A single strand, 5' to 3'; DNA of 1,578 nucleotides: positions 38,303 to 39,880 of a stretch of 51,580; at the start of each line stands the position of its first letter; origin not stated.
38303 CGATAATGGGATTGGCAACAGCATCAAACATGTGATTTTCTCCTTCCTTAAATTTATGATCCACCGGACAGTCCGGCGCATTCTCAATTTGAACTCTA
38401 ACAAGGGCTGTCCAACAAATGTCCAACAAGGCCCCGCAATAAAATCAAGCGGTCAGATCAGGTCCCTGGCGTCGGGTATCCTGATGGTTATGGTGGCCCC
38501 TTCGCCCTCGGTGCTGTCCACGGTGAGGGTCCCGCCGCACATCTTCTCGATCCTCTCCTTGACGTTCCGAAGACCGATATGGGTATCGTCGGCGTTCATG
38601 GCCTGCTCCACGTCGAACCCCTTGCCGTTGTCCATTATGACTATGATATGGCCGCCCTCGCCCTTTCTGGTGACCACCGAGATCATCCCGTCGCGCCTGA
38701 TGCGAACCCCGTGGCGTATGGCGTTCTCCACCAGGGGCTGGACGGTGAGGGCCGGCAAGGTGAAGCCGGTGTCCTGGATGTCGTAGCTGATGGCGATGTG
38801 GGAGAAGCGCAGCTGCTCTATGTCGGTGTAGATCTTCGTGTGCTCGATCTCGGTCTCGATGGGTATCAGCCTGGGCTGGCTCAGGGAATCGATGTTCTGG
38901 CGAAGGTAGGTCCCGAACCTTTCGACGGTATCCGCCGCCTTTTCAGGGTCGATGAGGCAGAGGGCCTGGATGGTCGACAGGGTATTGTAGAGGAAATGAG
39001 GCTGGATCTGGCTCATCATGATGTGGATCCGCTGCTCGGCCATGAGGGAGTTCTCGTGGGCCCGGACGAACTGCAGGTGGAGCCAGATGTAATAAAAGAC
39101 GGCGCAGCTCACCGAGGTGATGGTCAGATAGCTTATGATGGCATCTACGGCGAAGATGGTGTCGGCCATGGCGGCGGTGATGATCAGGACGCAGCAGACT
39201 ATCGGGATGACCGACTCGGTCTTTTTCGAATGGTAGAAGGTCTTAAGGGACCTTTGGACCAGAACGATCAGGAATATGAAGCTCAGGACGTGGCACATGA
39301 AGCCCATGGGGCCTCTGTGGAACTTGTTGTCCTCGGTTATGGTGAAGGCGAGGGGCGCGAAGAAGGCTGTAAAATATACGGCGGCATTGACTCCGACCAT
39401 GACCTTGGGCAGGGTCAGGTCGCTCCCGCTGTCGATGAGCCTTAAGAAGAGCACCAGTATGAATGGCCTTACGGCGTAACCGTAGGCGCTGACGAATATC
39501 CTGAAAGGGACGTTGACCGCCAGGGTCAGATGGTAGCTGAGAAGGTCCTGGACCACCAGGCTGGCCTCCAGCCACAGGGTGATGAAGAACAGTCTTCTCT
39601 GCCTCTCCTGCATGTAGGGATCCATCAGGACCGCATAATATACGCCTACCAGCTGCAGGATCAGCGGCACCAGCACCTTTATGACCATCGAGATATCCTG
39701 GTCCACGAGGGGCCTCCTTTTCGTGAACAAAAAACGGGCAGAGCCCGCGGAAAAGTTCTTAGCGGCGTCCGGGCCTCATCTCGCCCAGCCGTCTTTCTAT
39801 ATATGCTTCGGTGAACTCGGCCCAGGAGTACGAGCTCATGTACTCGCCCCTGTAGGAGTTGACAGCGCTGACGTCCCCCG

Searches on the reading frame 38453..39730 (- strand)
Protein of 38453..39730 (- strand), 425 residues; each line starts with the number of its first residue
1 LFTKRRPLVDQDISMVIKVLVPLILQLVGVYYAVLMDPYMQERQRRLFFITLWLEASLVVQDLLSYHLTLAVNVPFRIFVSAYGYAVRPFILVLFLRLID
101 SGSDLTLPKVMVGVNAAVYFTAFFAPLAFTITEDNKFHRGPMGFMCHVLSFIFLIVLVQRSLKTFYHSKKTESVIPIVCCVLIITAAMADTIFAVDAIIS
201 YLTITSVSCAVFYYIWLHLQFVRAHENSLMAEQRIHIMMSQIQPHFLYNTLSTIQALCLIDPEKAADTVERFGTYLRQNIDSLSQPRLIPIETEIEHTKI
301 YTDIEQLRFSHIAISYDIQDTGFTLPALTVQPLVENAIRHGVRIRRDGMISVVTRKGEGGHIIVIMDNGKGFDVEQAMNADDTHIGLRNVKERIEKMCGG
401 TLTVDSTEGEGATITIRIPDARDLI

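Call 6: search_protein_families(library=pfam, proteins=[window:38453-39730:-], max_evalue=0.01)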
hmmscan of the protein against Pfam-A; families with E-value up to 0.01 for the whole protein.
window:38453-39730:- (425 aa): 4 families
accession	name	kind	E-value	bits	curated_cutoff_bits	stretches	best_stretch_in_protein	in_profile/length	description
PF06580.19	His_kinase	-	7.5e-21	74.6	25.2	1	235-310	3-78/81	Histidine kinase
PF02518.31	HATPase_c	-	3.2e-12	47.3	26.4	1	329-421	9-110/111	Histidine kinase-, DNA gyrase B-, and HSP90-like ATPase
PF02109.21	DAD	-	0.0045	17.7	27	1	34-98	7-71/109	DAD family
PF13581.12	HATPase_c_2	-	0.0055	17.1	27.4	1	333-383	39-90/127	Histidine kinase-like ATPase domain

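Call 65: search_protein_families(library=ncbifam, proteins=[window:38453-39730:-], max_evalue=0.01)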
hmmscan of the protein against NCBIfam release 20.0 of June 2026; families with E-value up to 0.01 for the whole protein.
window:38453-39730:- (425 aa): 14 families
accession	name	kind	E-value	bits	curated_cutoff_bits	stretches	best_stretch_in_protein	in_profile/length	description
NF052443.1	SensHisKinMctS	equivalog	3.3e-08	32.3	700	1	350-421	380-449/457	two-component system sensor histidine kinase MctS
NF052531.1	Strep_LiaS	equivalog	5.8e-08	32.4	450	1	331-419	246-326/328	envelope stress sensor histidine kinase LiaS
NF008649.0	PRK11644.1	equivalog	6.7e-06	25.1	408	1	334-420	421-496/499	signal transduction histidine-protein kinase/phosphatase UhpB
NF007688.0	PRK10364.1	equivalog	1.9e-05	23.6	479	1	343-420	366-451/460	two-component system sensor histidine kinase ZraS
NF052306.1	BluLightHisKinLov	equivalog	0.00014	20.8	450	1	235-419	149-333/334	blue-light-activated histidine kinase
NF008298.1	PRK11086.1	subfamily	0.001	17.6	520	1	332-420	430-525/529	DcuS/MalK family sensor histidine kinase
NF010077.0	PRK13559.1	subfamily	0.0011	17.9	361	1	327-421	269-360/364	hypothetical protein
NF003144.0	PRK04069.1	equivalog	0.0013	18.1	145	1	327-400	44-113/161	anti-sigma B factor RsbW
NF041832.1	near_NosP_CTERM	subfamily_domain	0.0023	17.1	400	0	305-421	101-226/370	NahK/ErcS family hybrid sensor histidine kinase/response regulator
TIGR01924.1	rsbW_low_gc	equivalog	0.0025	17.2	155.05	1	328-402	45-115/159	anti-sigma B factor RsbW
TIGR01925.2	spIIAB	equivalog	0.0036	17.2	135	1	333-416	45-132/137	anti-sigma F factor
TIGR02966.1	phoR_proteo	equivalog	0.0048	15.9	334.2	0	330-375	234-276/333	phosphate regulon sensor histidine kinase PhoR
NF053867.1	SprKinKinDBac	equivalog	0.0049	15.4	775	1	356-421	425-498/500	sporulation kinase KinD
NF041210.1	his_kin_PieS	equivalog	0.007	15.4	850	0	382-423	433-473/474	two component system sensor histidine kinase PieS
